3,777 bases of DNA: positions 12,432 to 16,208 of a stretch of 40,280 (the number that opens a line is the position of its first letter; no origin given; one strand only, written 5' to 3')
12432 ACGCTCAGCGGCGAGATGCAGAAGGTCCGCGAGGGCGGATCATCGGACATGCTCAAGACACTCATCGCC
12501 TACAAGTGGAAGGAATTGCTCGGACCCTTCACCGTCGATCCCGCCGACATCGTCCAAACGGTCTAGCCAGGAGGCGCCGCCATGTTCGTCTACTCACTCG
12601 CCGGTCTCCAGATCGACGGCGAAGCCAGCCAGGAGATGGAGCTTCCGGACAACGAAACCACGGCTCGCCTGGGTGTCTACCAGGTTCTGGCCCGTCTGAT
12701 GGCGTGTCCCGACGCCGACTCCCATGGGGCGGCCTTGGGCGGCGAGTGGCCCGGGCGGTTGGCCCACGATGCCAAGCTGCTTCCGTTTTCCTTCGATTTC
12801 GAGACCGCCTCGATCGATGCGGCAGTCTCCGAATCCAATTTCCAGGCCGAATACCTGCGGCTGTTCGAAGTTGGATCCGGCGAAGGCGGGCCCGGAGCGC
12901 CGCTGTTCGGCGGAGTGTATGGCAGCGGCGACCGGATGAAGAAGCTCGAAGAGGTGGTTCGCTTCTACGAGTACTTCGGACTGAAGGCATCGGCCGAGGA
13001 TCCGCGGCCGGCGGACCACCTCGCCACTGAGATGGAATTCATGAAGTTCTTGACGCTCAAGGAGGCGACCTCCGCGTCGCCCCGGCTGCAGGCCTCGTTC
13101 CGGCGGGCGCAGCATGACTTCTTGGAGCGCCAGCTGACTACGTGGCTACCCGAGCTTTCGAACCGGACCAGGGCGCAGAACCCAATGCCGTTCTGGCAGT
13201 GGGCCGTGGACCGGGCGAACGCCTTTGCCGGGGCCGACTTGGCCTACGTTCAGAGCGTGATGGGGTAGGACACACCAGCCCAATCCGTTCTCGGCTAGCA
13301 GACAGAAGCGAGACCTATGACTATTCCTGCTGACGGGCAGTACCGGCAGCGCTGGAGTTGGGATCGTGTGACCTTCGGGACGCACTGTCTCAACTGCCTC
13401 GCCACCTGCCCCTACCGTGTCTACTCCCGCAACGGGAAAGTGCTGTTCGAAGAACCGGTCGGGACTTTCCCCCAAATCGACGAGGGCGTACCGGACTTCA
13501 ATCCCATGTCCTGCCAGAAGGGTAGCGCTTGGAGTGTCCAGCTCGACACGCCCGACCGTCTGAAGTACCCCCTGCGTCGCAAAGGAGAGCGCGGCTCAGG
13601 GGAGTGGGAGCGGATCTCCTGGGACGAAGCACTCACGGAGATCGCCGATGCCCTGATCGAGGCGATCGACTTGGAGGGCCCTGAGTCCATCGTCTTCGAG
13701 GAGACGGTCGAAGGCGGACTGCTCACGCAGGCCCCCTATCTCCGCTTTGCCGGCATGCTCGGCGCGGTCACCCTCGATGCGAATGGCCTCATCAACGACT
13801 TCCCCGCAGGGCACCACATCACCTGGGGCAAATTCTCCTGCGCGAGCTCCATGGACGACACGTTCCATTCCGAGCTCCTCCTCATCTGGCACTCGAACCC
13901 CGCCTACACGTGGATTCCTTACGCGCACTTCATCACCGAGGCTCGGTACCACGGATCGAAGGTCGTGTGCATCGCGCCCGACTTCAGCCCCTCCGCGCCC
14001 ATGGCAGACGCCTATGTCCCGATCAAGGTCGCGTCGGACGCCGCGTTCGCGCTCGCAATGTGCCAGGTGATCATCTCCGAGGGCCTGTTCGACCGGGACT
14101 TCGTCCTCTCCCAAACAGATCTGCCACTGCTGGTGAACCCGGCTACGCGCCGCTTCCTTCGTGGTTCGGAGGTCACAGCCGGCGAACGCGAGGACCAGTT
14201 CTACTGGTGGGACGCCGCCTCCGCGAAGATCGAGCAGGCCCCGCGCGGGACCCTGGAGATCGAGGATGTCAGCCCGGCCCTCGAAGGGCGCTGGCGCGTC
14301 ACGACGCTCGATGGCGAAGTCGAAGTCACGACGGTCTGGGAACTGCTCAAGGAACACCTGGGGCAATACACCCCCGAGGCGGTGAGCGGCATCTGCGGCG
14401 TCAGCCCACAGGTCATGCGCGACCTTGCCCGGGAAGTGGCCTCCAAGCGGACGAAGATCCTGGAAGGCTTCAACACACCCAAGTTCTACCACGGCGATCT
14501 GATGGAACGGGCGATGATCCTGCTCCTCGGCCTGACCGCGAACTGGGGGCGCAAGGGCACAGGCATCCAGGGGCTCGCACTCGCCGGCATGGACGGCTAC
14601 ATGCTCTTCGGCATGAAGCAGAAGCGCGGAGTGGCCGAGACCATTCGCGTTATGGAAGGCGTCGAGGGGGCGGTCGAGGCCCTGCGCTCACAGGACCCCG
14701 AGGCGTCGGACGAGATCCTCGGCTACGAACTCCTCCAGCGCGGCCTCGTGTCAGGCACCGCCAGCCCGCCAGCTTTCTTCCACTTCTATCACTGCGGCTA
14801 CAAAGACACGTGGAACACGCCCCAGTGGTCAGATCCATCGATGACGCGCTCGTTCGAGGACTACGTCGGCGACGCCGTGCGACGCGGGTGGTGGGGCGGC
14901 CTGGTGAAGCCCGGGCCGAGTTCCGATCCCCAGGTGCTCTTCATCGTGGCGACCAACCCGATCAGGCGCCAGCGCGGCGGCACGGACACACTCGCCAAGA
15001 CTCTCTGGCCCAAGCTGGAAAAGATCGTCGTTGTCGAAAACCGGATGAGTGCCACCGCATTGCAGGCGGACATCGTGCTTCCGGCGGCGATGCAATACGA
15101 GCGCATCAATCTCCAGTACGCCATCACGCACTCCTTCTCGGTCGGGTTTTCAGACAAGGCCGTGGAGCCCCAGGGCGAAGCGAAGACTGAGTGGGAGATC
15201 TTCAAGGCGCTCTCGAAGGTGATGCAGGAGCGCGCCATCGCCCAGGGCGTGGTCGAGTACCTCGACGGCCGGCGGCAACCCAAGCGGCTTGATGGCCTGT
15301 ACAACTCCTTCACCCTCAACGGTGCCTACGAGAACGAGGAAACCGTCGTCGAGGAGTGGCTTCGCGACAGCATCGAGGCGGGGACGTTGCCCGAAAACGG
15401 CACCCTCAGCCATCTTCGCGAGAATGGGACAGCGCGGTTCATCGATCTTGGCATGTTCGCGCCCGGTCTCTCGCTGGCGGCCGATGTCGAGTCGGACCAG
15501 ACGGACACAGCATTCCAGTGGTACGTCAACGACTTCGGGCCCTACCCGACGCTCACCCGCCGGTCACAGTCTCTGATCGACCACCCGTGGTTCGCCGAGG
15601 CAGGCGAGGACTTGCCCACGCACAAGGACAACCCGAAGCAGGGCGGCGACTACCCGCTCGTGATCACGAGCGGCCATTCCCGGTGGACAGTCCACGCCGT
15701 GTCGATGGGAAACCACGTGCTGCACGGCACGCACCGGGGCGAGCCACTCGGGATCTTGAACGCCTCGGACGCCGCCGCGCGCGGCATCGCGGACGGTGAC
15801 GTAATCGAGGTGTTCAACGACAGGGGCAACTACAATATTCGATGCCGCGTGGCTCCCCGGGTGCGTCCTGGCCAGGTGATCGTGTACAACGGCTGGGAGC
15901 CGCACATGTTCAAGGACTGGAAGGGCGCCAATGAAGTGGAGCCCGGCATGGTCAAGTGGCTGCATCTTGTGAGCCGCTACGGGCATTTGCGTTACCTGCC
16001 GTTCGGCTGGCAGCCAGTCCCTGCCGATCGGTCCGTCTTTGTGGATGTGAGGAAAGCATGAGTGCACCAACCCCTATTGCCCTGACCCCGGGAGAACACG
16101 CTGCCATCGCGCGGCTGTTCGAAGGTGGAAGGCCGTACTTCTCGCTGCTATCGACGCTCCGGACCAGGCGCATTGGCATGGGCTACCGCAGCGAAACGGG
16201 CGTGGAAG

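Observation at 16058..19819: Four-gene accessory module fused to the alpha3 end of the operon: candidate novel electron-exit or maturation system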

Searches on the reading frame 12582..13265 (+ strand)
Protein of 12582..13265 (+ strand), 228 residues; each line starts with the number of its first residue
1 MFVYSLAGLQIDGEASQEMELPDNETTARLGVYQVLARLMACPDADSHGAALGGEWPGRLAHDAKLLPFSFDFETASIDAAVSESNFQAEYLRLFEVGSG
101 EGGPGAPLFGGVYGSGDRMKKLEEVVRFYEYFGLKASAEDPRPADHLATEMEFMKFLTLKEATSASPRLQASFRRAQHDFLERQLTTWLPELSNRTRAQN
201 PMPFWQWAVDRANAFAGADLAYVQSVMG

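Call 8: search_protein_families(library=pfam, proteins=[window:12582-13265:+], max_evalue=0.1)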
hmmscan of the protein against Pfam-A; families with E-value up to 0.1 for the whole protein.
window:12582-13265:+ (228 aa): 1 family
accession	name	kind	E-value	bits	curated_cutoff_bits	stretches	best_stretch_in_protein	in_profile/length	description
PF02613.20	Nitrate_red_del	-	1e-18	68.2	22.2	1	80-192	21-134/136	Nitrate reductase delta subunit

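Call 9: search_protein_families(library=ncbifam, proteins=[window:12582-13265:+], max_evalue=0.1)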
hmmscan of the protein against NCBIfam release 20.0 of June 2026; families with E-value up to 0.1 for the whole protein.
window:12582-13265:+ (228 aa): 3 families
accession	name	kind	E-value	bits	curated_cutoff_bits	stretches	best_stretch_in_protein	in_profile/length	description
TIGR03482.1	DMSO_red_II_cha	subfamily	1.7e-34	119.5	152.3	1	28-223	1-192/197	DMSO reductase family type II enzyme chaperone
NF042981.1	EthbenzDh_ebdD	equivalog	2e-20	73.4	360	1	19-199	7-191/222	ethylbenzene dehydrogenase subunit delta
NF003442.0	PRK04976.1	equivalog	2.3e-11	44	132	1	118-221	108-206/211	molecular chaperone TorD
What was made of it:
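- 12582..13268 (+): delta1: NarJ/TorD-type assembly chaperone. TIGR03482 at 1.7e-34 and PF02613 (calls 8, 9).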

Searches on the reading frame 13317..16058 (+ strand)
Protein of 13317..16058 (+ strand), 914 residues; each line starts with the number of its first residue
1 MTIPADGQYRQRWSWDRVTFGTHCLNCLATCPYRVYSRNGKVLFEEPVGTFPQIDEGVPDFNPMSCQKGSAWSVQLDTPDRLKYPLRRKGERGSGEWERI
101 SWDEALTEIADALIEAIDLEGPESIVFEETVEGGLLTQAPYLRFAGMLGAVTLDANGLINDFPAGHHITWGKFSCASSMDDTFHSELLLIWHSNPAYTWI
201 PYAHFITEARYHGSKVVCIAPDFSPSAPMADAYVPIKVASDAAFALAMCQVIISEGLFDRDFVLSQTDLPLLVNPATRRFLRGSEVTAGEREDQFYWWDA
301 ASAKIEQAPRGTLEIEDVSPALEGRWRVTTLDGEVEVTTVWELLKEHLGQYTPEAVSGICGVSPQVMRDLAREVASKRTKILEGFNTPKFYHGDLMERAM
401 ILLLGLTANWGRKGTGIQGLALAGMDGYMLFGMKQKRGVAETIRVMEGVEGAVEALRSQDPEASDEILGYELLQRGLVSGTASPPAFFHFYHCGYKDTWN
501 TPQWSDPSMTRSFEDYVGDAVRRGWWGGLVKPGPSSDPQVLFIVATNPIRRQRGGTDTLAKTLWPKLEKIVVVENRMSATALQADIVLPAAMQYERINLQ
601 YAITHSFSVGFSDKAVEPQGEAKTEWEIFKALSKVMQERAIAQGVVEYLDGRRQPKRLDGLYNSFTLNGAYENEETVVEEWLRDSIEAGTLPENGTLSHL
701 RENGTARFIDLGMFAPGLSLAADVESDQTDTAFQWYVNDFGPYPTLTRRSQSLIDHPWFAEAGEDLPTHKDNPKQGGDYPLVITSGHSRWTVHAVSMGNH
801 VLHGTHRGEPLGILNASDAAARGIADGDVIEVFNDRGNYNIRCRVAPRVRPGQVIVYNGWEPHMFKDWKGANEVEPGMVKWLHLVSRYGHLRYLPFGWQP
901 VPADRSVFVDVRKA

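Call 8: search_protein_families(library=pfam, proteins=[window:13317-16058:+], max_evalue=0.1)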
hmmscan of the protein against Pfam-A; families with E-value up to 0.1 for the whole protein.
window:13317-16058:+ (914 aa): 2 families
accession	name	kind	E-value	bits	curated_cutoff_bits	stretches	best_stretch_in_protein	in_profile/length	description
PF00384.28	Molybdopterin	-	3.9e-39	135.1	24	1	81-635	1-353/353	Molybdopterin oxidoreductase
PF01568.27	Molydop_binding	-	1.7e-15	57.4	26.8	1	781-874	1-92/110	Molydopterin dinucleotide binding domain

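Call 9: search_protein_families(library=ncbifam, proteins=[window:13317-16058:+], max_evalue=0.1)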
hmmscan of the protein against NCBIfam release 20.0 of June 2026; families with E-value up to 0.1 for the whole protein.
window:13317-16058:+ (914 aa): 27 families (the best 25 are shown)
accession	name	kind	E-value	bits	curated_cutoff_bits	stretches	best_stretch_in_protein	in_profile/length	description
TIGR03479.1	DMSO_red_II_alp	subfamily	3.7e-254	846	984.75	1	9-912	48-913/913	molybdopterin-dependent oxidoreductase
NF042978.1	EthbenzDh_ebdA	equivalog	8.8e-223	742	2000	1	8-914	67-977/977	ethylbenzene dehydrogenase subunit alpha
TIGR01580.1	narG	equivalog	2.2e-74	250.8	1084.15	4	89-314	149-391/1235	nitrate reductase subunit alpha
TIGR02166.1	dmsA_ynfE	subfamily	3.6e-63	213.8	777.7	4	16-263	42-295/794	DMSO/selenate family reductase complex A subunit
TIGR01591.1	Fdh-alpha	equivalog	6e-49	166.7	666.25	4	24-267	3-238/672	formate dehydrogenase subunit alpha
NF041885.1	selenate_YnfE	exception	3.4e-44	150.9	1675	4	11-263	41-302/805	selenate/tellurate reductase subunit YnfE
NF011566.1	PRK14990.1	exception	1.2e-43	149.3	1600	4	16-263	56-315/814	dimethylsulfoxide reductase subunit A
NF012032.0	PRK15488.1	equivalog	1.3e-40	139.2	694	2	24-263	48-277/759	thiosulfate reductase PhsA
NF041884.1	selenate_YnfF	exception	1.8e-39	135.3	1650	2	15-263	42-295/798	selenate/tellurate reductase subunit YnfF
TIGR00509.1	bisC_fam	subfamily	9.8e-39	133.2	1017.55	4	541-665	416-533/772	molybdopterin guanine dinucleotide-containing S/N-oxide reductase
NF011682.0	PRK15102.1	equivalog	4.2e-28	97.9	909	3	540-639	473-571/829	trimethylamine-N-oxide reductase TorA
TIGR02164.1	torA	equivalog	6.7e-26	90.7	1465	3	543-644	472-573/824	trimethylamine-N-oxide reductase TorA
NF041513.1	formate_DH_Act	exception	2e-24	85.5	1400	1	22-420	45-472/1067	formate dehydrogenase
TIGR01553.1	formate-DH-alph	equivalog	8.8e-24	83.3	814.2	3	164-274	201-311/1009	formate dehydrogenase-N subunit alpha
NF047855.1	AssmNtatRedNasC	equivalog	9.4e-22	77.1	1100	2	59-267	55-263/708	assimilatory nitrate reductase catalytic subunit NasC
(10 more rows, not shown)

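Call 50: search_solved_structures(query=window:13317-16058:+, max_evalue=1e-20, show_alignments=1)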
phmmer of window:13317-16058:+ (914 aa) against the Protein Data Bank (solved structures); distinct sequences matched with E-value up to 1e-20: 23.
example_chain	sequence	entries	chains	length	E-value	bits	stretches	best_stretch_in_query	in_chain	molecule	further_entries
2ivf_A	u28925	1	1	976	4.7e-215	719.8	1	8-914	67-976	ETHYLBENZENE DEHYDROGENASE ALPHA-SUBUNIT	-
5e7o_A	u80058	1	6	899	6e-131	441.4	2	9-311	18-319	DMSO reductase family type II enzyme, molybdopterin subunit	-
4ydd_A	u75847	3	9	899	9.6e-131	440.7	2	9-311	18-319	DMSO reductase family type II enzyme, molybdopterin subunit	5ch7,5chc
3egw_A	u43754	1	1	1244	1.6e-62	214.9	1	70-335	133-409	Respiratory nitrate reductase 1 alpha chain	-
1r27_A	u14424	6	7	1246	4.2e-62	213.6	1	70-286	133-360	Respiratory nitrate reductase 1 alpha chain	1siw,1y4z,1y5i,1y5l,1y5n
1q16_A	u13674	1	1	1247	4.2e-62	213.6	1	70-286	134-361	Respiratory nitrate reductase 1 alpha chain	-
3ir7_A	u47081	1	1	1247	7e-62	212.8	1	70-286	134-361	Respiratory nitrate reductase 1 alpha chain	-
3ir6_A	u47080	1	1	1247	8.3e-61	209.3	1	70-286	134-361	Respiratory nitrate reductase 1 alpha chain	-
3ir5_A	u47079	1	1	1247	2.2e-60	207.9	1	70-286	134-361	Respiratory nitrate reductase 1 alpha chain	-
7b04_B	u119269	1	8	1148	5.2e-32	114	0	161-280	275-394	Nitrite oxidoreductase subunit A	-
1eu1_A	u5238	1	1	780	2.6e-31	111.6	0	775-861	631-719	DIMETHYL SULFOXIDE REDUCTASE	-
1aa6_A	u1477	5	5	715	5.5e-31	110.6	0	23-268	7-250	FORMATE DEHYDROGENASE H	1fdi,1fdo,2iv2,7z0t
9vap_A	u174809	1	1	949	8.3e-28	100.1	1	22-264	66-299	Formate dehydrogenase molybdopterin-binding subunit FdhA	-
1dmr_A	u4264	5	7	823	1.6e-27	99.1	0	775-860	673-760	DMSO REDUCTASE | Dimethyl sulfoxide/trimethylamine N-oxide reductase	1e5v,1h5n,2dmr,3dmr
1e60_A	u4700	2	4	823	1.6e-27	99.1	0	775-860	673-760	Dimethyl sulfoxide/trimethylamine N-oxide reductase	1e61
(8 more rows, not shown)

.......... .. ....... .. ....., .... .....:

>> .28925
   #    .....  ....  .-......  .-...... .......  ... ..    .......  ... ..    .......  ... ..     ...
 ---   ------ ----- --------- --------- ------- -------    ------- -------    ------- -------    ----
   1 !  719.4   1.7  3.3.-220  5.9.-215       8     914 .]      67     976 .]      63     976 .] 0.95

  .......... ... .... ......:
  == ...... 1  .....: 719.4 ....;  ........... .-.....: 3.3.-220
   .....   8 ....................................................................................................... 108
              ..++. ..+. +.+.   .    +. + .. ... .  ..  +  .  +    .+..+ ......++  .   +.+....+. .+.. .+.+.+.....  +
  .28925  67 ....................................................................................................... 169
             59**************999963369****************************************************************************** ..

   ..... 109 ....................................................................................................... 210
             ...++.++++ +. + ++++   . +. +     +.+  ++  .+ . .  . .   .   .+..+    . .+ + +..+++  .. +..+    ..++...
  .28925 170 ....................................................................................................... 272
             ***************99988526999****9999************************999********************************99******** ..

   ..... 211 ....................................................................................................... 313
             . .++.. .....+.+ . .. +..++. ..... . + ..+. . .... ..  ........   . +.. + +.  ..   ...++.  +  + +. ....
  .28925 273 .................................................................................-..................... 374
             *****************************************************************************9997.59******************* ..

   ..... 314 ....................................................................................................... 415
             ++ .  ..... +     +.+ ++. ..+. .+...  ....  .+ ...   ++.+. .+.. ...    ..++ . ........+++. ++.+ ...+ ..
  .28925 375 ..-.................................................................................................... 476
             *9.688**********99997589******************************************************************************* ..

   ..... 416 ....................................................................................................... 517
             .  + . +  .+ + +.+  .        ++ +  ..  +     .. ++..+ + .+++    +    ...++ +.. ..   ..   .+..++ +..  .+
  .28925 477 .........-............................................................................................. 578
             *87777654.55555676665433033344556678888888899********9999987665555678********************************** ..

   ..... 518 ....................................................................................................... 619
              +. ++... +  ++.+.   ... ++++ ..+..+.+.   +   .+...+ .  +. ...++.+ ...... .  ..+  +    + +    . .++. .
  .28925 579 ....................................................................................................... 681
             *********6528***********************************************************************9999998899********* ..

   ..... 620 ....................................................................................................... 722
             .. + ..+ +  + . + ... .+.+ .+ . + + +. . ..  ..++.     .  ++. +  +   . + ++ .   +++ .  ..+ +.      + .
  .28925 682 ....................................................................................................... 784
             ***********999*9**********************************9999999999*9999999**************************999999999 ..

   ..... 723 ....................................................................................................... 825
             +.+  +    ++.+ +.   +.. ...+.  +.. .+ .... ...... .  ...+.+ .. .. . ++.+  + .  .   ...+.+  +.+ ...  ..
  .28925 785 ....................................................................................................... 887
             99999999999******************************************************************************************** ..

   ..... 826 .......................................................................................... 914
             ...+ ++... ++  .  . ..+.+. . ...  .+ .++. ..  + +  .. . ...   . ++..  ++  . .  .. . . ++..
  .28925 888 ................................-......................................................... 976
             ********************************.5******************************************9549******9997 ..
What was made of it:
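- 13317..16061 (+): alpha3: the EBDH-type catalytic subunit to which the module is locked. It is cytoplasmic (no Tat signal). 2ivf_A at E 4.7e-215, with the Mo-ligand Asp223 equivalent and the H-x3-C-x3-C FS0 motif present (call 50).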
